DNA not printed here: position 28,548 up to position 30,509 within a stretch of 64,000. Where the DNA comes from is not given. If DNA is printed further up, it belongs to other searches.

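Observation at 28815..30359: Flavin-dependent halogenase encoded inside a polysaccharide operon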

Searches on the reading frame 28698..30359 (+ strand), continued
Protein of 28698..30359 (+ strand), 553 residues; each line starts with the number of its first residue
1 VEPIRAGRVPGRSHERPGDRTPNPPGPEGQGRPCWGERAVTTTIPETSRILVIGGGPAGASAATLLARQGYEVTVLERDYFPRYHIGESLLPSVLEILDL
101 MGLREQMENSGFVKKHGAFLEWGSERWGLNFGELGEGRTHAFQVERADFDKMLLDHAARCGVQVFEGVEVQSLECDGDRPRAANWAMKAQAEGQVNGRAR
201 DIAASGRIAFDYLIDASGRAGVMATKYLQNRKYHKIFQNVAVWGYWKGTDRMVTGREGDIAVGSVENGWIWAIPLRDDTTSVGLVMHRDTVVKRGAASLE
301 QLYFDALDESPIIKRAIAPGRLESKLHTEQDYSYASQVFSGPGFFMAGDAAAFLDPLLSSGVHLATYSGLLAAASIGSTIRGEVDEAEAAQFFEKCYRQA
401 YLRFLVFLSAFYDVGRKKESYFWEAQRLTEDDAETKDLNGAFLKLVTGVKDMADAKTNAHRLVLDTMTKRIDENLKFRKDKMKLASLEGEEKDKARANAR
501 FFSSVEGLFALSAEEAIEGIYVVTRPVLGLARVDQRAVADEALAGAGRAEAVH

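Call 9: find_homologous_proteins(query=window:28815-30359:+, max_evalue=1e-20)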
Query window:28815-30359:+ (514 aa): 5965 proteins with E <= 1e-20 among 8000 candidates; the best 120 are listed.
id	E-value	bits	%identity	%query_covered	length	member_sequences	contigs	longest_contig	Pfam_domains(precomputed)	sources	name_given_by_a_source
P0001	0.0e+0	1148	100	100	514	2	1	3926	PF01266.31,PF13450.13,PF07992.21,PF00070.34,PF04820.21,PF01494.26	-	-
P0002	7.1e-243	825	71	99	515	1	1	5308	PF01266.31,PF13450.13,PF00890.31,PF07992.21,PF00070.34,PF04820.21,PF01494.26,PF12831.14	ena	-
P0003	1.1e-238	811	71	97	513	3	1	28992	PF01266.31,PF13450.13,PF07992.21,PF04820.21,PF01494.26,PF12831.14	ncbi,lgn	ncbi:MAG: NAD(P)/FAD-dependent oxidoreductase [Vicinamibacterales bacterium]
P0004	6.3e-237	805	70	97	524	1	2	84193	PF01266.31,PF13450.13,PF00070.34,PF04820.21,PF01494.26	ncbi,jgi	jgi:flavin-dependent dehydrogenase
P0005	9.4e-237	805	71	96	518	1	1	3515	PF01266.31,PF13450.13,PF07992.21,PF04820.21,PF01494.26,PF12831.14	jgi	jgi:flavin-dependent dehydrogenase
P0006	5.2e-236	802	70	96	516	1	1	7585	PF01266.31,PF13450.13,PF07992.21,PF00070.34,PF04820.21,PF01494.26,PF12831.14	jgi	jgi:flavin-dependent dehydrogenase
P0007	8.3e-235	798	70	96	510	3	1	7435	PF01266.31,PF13450.13,PF00070.34,PF04820.21,PF01494.26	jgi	jgi:flavin-dependent dehydrogenase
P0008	1.1e-234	798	69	98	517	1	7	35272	PF01266.31,PF13450.13,PF07992.21,PF04820.21,PF01494.26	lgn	-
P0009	1.9e-234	797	71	96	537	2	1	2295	PF01266.31,PF13450.13,PF04820.21,PF01494.26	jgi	jgi:flavin-dependent dehydrogenase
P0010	4.3e-234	796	72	95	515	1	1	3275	PF01266.31,PF13450.13,PF07992.21,PF04820.21,PF01494.26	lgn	-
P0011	3.1e-233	793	71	96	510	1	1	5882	PF01266.31,PF13450.13,PF00070.34,PF04820.21,PF01494.26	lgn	-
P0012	3.8e-233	793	70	96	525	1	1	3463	PF01266.31,PF13450.13,PF07992.21,PF04820.21,PF01494.26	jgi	jgi:flavin-dependent dehydrogenase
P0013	6.4e-232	789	71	96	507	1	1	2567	PF13450.13,PF04820.21,PF01494.26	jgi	jgi:flavin-dependent dehydrogenase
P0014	8.9e-230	782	71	95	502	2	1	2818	PF01266.31,PF13450.13,PF07992.21,PF00070.34,PF04820.21,PF01494.26,PF12831.14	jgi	jgi:flavin-dependent dehydrogenase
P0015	4.4e-229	780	68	96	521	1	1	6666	PF01266.31,PF13450.13,PF07992.21,PF04820.21,PF01494.26,PF12831.14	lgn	-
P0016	5.0e-229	779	67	98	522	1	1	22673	PF01266.31,PF13450.13,PF07992.21,PF00070.34,PF04820.21,PF01494.26,PF12831.14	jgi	jgi:flavin-dependent dehydrogenase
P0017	1.1e-227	775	69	96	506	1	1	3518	PF01266.31,PF13450.13,PF07992.21,PF00070.34,PF04820.21,PF01494.26,PF12831.14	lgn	-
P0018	7.3e-226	769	68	95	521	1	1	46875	PF01266.31,PF13450.13,PF04820.21,PF01494.26,PF12831.14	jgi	jgi:flavin-dependent dehydrogenase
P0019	3.8e-225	767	68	96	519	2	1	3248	PF01266.31,PF13450.13,PF07992.21,PF04820.21,PF01494.26,PF12831.14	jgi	jgi:flavin-dependent dehydrogenase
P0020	6.6e-213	726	64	96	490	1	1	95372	PF01266.31,PF13450.13,PF07992.21,PF04820.21,PF01494.26,PF12831.14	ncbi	-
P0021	7.2e-212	723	65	96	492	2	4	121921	PF01266.31,PF13450.13,PF07992.21,PF04820.21,PF01494.26,PF12831.14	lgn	-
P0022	7.4e-211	719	65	96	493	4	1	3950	PF01266.31,PF13450.13,PF07992.21,PF04820.21,PF01494.26,PF12831.14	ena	-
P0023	5.5e-210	717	65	96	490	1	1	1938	PF01266.31,PF13450.13,PF07992.21,PF00070.34,PF04820.21,PF01494.26,PF12831.14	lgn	-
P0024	5.5e-210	717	65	96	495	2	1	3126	PF01266.31,PF13450.13,PF07992.21,PF00070.34,PF04820.21,PF01494.26,PF12831.14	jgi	jgi:flavin-dependent dehydrogenase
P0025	1.0e-209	716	64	96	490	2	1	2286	PF01266.31,PF13450.13,PF04820.21,PF01494.26,PF12831.14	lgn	-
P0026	2.0e-209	715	65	95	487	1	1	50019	PF01266.31,PF13450.13,PF07992.21,PF04820.21,PF01494.26,PF12831.14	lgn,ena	-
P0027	3.0e-209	714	63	95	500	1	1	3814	PF01266.31,PF13450.13,PF07992.21,PF04820.21,PF01494.26,PF12831.14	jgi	jgi:flavin-dependent dehydrogenase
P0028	9.1e-209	713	62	96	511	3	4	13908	PF01266.31,PF13450.13,PF07992.21,PF04820.21,PF01494.26,PF12831.14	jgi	jgi:flavin-dependent dehydrogenase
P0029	1.1e-208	712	64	96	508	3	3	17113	PF01266.31,PF13450.13,PF04820.21,PF01494.26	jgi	-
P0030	1.2e-208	712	63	96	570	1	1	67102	PF01266.31,PF13450.13,PF04820.21,PF01494.26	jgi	jgi:flavin-dependent dehydrogenase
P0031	1.3e-208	712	64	95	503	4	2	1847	PF01266.31,PF13450.13,PF07992.21,PF04820.21,PF01494.26,PF12831.14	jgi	jgi:flavin-dependent dehydrogenase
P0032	1.5e-208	712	63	95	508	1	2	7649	PF01266.31,PF13450.13,PF07992.21,PF04820.21,PF01494.26,PF12831.14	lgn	-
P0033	5.0e-208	710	63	97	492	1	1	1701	PF01266.31,PF13450.13,PF04820.21,PF01494.26,PF12831.14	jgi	jgi:flavin-dependent dehydrogenase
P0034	7.3e-208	710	65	95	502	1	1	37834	PF01266.31,PF13450.13,PF04820.21,PF01494.26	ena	-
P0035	1.0e-207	709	63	96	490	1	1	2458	PF01266.31,PF13450.13,PF04820.21,PF01494.26,PF12831.14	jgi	jgi:flavin-dependent dehydrogenase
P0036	1.3e-207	709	65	96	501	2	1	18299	PF01266.31,PF13450.13,PF07992.21,PF04820.21,PF01494.26,PF12831.14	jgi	jgi:flavin-dependent dehydrogenase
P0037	1.7e-207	708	63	96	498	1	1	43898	PF01266.31,PF13450.13,PF07992.21,PF04820.21,PF01494.26,PF12831.14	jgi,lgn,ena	jgi:flavin-dependent dehydrogenase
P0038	3.0e-207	708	64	96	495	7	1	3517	PF01266.31,PF13450.13,PF07992.21,PF04820.21,PF01494.26,PF12831.14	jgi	-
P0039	4.0e-207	707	63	96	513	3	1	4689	PF01266.31,PF13450.13,PF07992.21,PF04820.21,PF01494.26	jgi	jgi:flavin-dependent dehydrogenase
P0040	3.6e-206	704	63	96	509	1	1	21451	PF01266.31,PF13450.13,PF04820.21,PF01494.26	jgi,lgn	jgi:flavin-dependent dehydrogenase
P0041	8.7e-206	703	64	95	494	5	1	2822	PF01266.31,PF13450.13,PF07992.21,PF04820.21,PF01494.26,PF12831.14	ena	-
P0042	1.8e-205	702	65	95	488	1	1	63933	PF01266.31,PF13450.13,PF07992.21,PF00070.34,PF04820.21,PF01494.26,PF12831.14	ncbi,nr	ncbi:MAG TPA: NAD(P)/FAD-dependent oxidoreductase [Anaerolineales bacterium]|nr:NAD(P)/FAD-dependent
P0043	3.4e-205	701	63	95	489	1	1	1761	PF01266.31,PF13450.13,PF07992.21,PF04820.21,PF01494.26,PF12831.14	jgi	jgi:flavin-dependent dehydrogenase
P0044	6.9e-205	700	61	96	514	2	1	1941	PF01266.31,PF13450.13,PF07992.21,PF04820.21,PF01494.26,PF12831.14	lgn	-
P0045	8.1e-205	699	63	96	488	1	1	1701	PF01266.31,PF13450.13,PF07992.21,PF04820.21,PF01494.26,PF12831.14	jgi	jgi:flavin-dependent dehydrogenase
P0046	5.0e-204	697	64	95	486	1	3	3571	PF01266.31,PF13450.13,PF04820.21,PF01494.26,PF12831.14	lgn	-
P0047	5.9e-204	697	63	96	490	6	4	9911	PF01266.31,PF13450.13,PF04820.21,PF01494.26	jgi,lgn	jgi:flavin-dependent dehydrogenase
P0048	7.3e-204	696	63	96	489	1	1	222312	PF01266.31,PF13450.13,PF04820.21,PF01494.26,PF12831.14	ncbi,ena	-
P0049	7.3e-204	696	62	96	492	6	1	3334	PF01266.31,PF13450.13,PF07992.21,PF04820.21,PF01494.26,PF12831.14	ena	-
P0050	1.1e-203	696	63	95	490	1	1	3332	PF01266.31,PF13450.13,PF07992.21,PF04820.21,PF01494.26,PF12831.14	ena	-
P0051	1.3e-203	696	60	97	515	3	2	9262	PF01266.31,PF13450.13,PF07992.21,PF00070.34,PF04820.21,PF01494.26,PF12831.14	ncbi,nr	ncbi:MAG: tryptophan 7-halogenase [Anaerolineales bacterium]|nr:tryptophan 7-halogenase [Anaerolinea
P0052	2.0e-203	695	63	96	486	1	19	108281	PF01266.31,PF13450.13,PF07992.21,PF04820.21,PF01494.26,PF12831.14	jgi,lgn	-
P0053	2.5e-203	695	62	96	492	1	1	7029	PF01266.31,PF13450.13,PF07992.21,PF04820.21,PF01494.26,PF12831.14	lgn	-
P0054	2.9e-203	694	62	96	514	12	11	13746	PF01266.31,PF13450.13,PF04820.21,PF01494.26,PF12831.14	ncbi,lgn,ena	-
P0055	3.9e-203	694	63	96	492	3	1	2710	PF01266.31,PF13450.13,PF07992.21,PF04820.21,PF01494.26,PF12831.14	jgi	jgi:flavin-dependent dehydrogenase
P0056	4.5e-203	694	65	94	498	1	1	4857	PF01266.31,PF13450.13,PF04820.21,PF01494.26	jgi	jgi:flavin-dependent dehydrogenase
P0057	6.7e-203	693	61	96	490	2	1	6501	PF01266.31,PF13450.13,PF04820.21,PF01494.26,PF12831.14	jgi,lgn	jgi:flavin-dependent dehydrogenase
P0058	8.0e-203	693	63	96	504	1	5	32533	PF01266.31,PF13450.13,PF07992.21,PF04820.21,PF01494.26,PF12831.14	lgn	-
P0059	8.7e-203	693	63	94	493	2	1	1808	PF01266.31,PF13450.13,PF04820.21,PF01494.26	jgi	jgi:flavin-dependent dehydrogenase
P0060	9.6e-203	693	63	96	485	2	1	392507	PF01266.31,PF13450.13,PF07992.21,PF04820.21,PF01494.26,PF12831.14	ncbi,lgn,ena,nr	ncbi:MAG: FAD-binding protein [Chloroflexi bacterium HGW-Chloroflexi-10]|nr:MAG: FAD-binding protein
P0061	2.1e-202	691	63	95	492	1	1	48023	PF01266.31,PF13450.13,PF07992.21,PF04820.21,PF01494.26,PF12831.14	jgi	jgi:flavin-dependent dehydrogenase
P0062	2.9e-202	691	62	96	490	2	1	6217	PF01266.31,PF13450.13,PF07992.21,PF04820.21,PF01494.26,PF12831.14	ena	-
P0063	3.9e-202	691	62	96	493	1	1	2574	PF01266.31,PF13450.13,PF07992.21,PF04820.21,PF01494.26,PF12831.14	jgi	jgi:flavin-dependent dehydrogenase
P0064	6.3e-202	690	61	96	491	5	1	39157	PF01266.31,PF13450.13,PF00890.31,PF07992.21,PF04820.21,PF01494.26,PF12831.14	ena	-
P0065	7.1e-202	690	63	96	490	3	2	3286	PF01266.31,PF13450.13,PF07992.21,PF04820.21,PF01494.26,PF12831.14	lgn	-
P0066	1.5e-201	689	62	96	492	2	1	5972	PF01266.31,PF13450.13,PF07992.21,PF04820.21,PF01494.26,PF12831.14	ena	-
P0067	1.6e-201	689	61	96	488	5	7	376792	PF01266.31,PF13450.13,PF07992.21,PF04820.21,PF01494.26,PF12831.14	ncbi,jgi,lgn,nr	ncbi:MAG: NAD(P)/FAD-dependent oxidoreductase [Anaerolineales bacterium]|jgi:flavin-dependent dehydr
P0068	2.0e-201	688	62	95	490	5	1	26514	PF01266.31,PF13450.13,PF00890.31,PF07992.21,PF04820.21,PF01494.26,PF12831.14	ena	-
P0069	2.2e-201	688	61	96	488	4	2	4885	PF01266.31,PF13450.13,PF07992.21,PF04820.21,PF01494.26,PF12831.14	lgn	-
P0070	2.3e-201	688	63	96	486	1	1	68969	PF01266.31,PF13450.13,PF07992.21,PF04820.21,PF01494.26,PF12831.14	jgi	-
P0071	4.0e-201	687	62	96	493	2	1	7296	PF01266.31,PF13450.13,PF07992.21,PF04820.21,PF01494.26,PF12831.14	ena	-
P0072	5.3e-201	687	60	99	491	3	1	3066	PF01266.31,PF13450.13,PF07992.21,PF04820.21,PF01494.26,PF12831.14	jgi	-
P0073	9.5e-201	686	61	96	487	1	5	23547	PF01266.31,PF13450.13,PF07992.21,PF04820.21,PF01494.26,PF12831.14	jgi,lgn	jgi:flavin-dependent dehydrogenase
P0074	1.2e-200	686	62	96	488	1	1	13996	PF01266.31,PF13450.13,PF04820.21,PF01494.26,PF12831.14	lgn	-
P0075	1.5e-200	685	60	94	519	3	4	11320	PF01266.31,PF13450.13,PF04820.21,PF01494.26,PF12831.14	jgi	jgi:flavin-dependent dehydrogenase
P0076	1.7e-200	685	62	96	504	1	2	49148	PF01266.31,PF13450.13,PF07992.21,PF04820.21,PF01494.26,PF12831.14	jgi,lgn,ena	-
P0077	2.7e-200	685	60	97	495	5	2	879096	PF01266.31,PF13450.13,PF07992.21,PF04820.21,PF01494.26,PF12831.14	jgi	jgi:flavin-dependent dehydrogenase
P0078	2.9e-200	684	62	96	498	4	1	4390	PF01266.31,PF13450.13,PF07992.21,PF04820.21,PF01494.26,PF12831.14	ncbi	-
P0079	3.5e-200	684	61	96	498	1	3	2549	PF01266.31,PF13450.13,PF07992.21,PF04820.21,PF01494.26,PF12831.14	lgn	-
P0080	3.5e-200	684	61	96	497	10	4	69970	PF01266.31,PF13450.13,PF07992.21,PF04820.21,PF01494.26,PF12831.14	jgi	jgi:flavin-dependent dehydrogenase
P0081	4.9e-200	684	62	95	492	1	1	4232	PF01266.31,PF13450.13,PF07992.21,PF04820.21,PF01494.26,PF12831.14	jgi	jgi:flavin-dependent dehydrogenase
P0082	1.1e-199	683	60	96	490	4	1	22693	PF01266.31,PF13450.13,PF07992.21,PF00070.34,PF04820.21,PF01494.26,PF12831.14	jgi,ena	-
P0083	1.7e-199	682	62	96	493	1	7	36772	PF01946.24,PF01266.31,PF13450.13,PF04820.21,PF01494.26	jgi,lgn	-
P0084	2.7e-199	681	62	96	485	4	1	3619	PF01266.31,PF13450.13,PF04820.21,PF01494.26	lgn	-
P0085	5.7e-199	680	62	96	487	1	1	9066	PF01266.31,PF13450.13,PF04820.21,PF01494.26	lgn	-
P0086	6.8e-199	680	61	96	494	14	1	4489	PF01266.31,PF13450.13,PF07992.21,PF04820.21,PF01494.26,PF12831.14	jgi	jgi:flavin-dependent dehydrogenase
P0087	8.5e-199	680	61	96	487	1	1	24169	PF01266.31,PF13450.13,PF07992.21,PF00070.34,PF04820.21,PF01494.26,PF12831.14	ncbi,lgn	-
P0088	1.2e-198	679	61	96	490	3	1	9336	PF01266.31,PF13450.13,PF07992.21,PF04820.21,PF01494.26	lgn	-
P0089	1.2e-198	679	61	96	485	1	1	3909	PF01266.31,PF13450.13,PF00890.31,PF07992.21,PF04820.21,PF01494.26,PF12831.14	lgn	-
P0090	1.6e-198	679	59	96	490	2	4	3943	PF01266.31,PF13450.13,PF07992.21,PF00070.34,PF04820.21,PF01494.26,PF12831.14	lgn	-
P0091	1.7e-198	679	62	96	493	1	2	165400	PF01266.31,PF13450.13,PF07992.21,PF04820.21,PF01494.26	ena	-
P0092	2.2e-198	678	61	96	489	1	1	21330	PF01266.31,PF13450.13,PF07992.21,PF00070.34,PF04820.21,PF01494.26,PF12831.14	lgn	-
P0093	3.3e-198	678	61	96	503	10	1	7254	PF01266.31,PF13450.13,PF07992.21,PF04820.21,PF01494.26,PF12831.14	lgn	-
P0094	7.6e-198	676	61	96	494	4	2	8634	PF01266.31,PF13450.13,PF07992.21,PF00070.34,PF04820.21,PF01494.26,PF12831.14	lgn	-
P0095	1.1e-197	676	61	95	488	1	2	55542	PF01266.31,PF13450.13,PF07992.21,PF04820.21,PF01494.26,PF12831.14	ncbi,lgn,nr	ncbi:MAG: tryptophan 7-halogenase [Chloroflexi bacterium]|nr:tryptophan 7-halogenase [Chloroflexota 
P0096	1.3e-197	676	61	96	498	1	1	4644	PF01266.31,PF13450.13,PF07992.21,PF04820.21,PF01494.26,PF12831.14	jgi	jgi:flavin-dependent dehydrogenase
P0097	1.7e-197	675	60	96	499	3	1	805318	PF01266.31,PF13450.13,PF07992.21,PF04820.21,PF01494.26,PF12831.14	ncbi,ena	-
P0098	2.0e-197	675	61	96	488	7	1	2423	PF01266.31,PF13450.13,PF07992.21,PF04820.21,PF01494.26,PF12831.14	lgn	-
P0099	2.5e-197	675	61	95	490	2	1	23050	PF01266.31,PF13450.13,PF00890.31,PF07992.21,PF04820.21,PF01494.26,PF12831.14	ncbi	-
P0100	2.5e-197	675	62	95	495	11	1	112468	PF01266.31,PF13450.13,PF04820.21,PF01494.26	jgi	jgi:flavin-dependent dehydrogenase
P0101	4.6e-197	674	59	96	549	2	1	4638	PF01266.31,PF13450.13,PF07992.21,PF04820.21,PF01494.26,PF12831.14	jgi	jgi:flavin-dependent dehydrogenase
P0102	5.7e-197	674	62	96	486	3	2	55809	PF01266.31,PF13450.13,PF04820.21,PF01494.26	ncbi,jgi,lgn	jgi:flavin-dependent dehydrogenase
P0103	1.1e-196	673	60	95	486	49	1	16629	PF01266.31,PF13450.13,PF07992.21,PF00070.34,PF04820.21,PF01494.26,PF12831.14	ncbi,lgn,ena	-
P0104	1.2e-196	672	60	96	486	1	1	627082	PF01266.31,PF13450.13,PF07992.21,PF04820.21,PF01494.26,PF12831.14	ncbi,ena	-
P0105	2.9e-196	671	59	96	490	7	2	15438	PF01266.31,PF13450.13,PF07992.21,PF04820.21,PF01494.26,PF12831.14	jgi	jgi:flavin-dependent dehydrogenase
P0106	3.3e-196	671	62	95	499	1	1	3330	PF01266.31,PF13450.13,PF07992.21,PF04820.21,PF01494.26,PF12831.14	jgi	jgi:flavin-dependent dehydrogenase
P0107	3.5e-196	671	62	96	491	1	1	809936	PF01266.31,PF13450.13,PF07992.21,PF04820.21,PF01494.26,PF12831.14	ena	-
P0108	5.1e-196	670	61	96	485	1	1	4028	PF01266.31,PF13450.13,PF07992.21,PF04820.21,PF01494.26,PF12831.14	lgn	-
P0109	5.2e-196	670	60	96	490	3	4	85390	PF01266.31,PF13450.13,PF07992.21,PF04820.21,PF01494.26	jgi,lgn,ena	-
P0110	9.2e-196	670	59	96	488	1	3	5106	PF01266.31,PF13450.13,PF04820.21,PF01494.26,PF12831.14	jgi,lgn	-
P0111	1.3e-195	669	61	96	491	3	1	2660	PF01266.31,PF13450.13,PF04820.21,PF01494.26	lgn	-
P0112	1.5e-195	669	60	96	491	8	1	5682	PF01266.31,PF13450.13,PF07992.21,PF04820.21,PF01494.26,PF12831.14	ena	-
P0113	1.7e-195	669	61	96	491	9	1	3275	PF01266.31,PF13450.13,PF07992.21,PF04820.21,PF01494.26,PF12831.14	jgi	jgi:flavin-dependent dehydrogenase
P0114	2.2e-195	668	60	96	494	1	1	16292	PF01266.31,PF13450.13,PF07992.21,PF04820.21,PF01494.26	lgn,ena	-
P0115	3.6e-195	668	59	96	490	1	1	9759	PF01266.31,PF13450.13,PF07992.21,PF04820.21,PF01494.26,PF12831.14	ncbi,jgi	jgi:flavin-dependent dehydrogenase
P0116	3.7e-195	668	61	96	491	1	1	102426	PF01266.31,PF13450.13,PF07992.21,PF04820.21,PF01494.26,PF12831.14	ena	-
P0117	4.6e-195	667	60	96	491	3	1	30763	PF01266.31,PF13450.13,PF07992.21,PF04820.21,PF01494.26,PF12831.14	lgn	-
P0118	5.6e-195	667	60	95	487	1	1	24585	PF01266.31,PF13450.13,PF04820.21,PF01494.26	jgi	-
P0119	5.7e-195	667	69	84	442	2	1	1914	PF04820.21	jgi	jgi:flavin-dependent dehydrogenase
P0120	6.0e-195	667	60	96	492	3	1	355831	PF01266.31,PF13450.13,PF04820.21,PF01494.26,PF12831.14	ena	-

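Call 10: find_encoding_contigs(protein=P0003, flank=10000, max_places=2)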
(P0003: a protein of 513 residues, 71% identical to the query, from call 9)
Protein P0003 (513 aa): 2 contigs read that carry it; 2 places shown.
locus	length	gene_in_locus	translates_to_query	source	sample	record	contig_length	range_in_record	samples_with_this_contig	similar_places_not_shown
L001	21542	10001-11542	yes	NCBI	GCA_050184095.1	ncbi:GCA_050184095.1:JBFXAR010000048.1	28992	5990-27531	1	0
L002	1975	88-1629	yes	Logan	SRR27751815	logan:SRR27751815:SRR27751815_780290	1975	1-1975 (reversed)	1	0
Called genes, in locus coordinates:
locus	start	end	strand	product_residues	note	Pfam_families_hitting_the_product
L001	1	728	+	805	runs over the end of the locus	-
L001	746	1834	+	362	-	PF02563:Poly_export, PF10531:SLBB (faint), PF22461:SLBB_2 (faint)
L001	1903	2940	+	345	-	PF02563:Poly_export, PF10531:SLBB (weak), PF22461:SLBB_2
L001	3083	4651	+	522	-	PF00501:AMP-binding, PF13193:AMP-binding_C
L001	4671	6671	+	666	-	PF13522:GATase_6, PF13537:GATase_7, PF00733:Asn_synthase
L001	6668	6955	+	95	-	PF00550:PP-binding (weak)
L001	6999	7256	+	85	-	PF00550:PP-binding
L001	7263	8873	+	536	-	PF00501:AMP-binding, PF13193:AMP-binding_C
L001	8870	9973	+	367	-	PF01757:Acyl_transf_3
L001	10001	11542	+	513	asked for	PF01266:DAO (faint), PF01494:FAD_binding_3, PF04820:Trp_halogenase, PF07992:Pyr_redox_2 (faint), PF12831:FAD_oxidored (faint), PF13450:NAD_binding_8, PF04820:Trp_halogenase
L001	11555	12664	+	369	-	PF01757:Acyl_transf_3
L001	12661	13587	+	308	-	PF00535:Glycos_transf_2, PF13641:Glyco_tranf_2_3, PF13632:Glyco_trans_2_3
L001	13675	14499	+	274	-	PF01061:ABC2_membrane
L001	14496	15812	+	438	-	PF00005:ABC_tran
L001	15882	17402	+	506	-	-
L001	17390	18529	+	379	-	PF00535:Glycos_transf_2, PF10111:Glyco_tranf_2_2, PF13641:Glyco_tranf_2_3, PF07219:HemY_N (faint), PF13632:Glyco_trans_2_3 (weak)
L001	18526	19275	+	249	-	-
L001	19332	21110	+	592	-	PF13522:GATase_6, PF13537:GATase_7, PF00733:Asn_synthase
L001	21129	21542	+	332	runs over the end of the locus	PF13524:Glyco_trans_1_2 (faint), PF00534:Glycos_transf_1, PF13692:Glyco_trans_1_4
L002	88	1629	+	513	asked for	PF01266:DAO (faint), PF01494:FAD_binding_3, PF04820:Trp_halogenase, PF07992:Pyr_redox_2 (faint), PF12831:FAD_oxidored (faint), PF13450:NAD_binding_8, PF04820:Trp_halogenase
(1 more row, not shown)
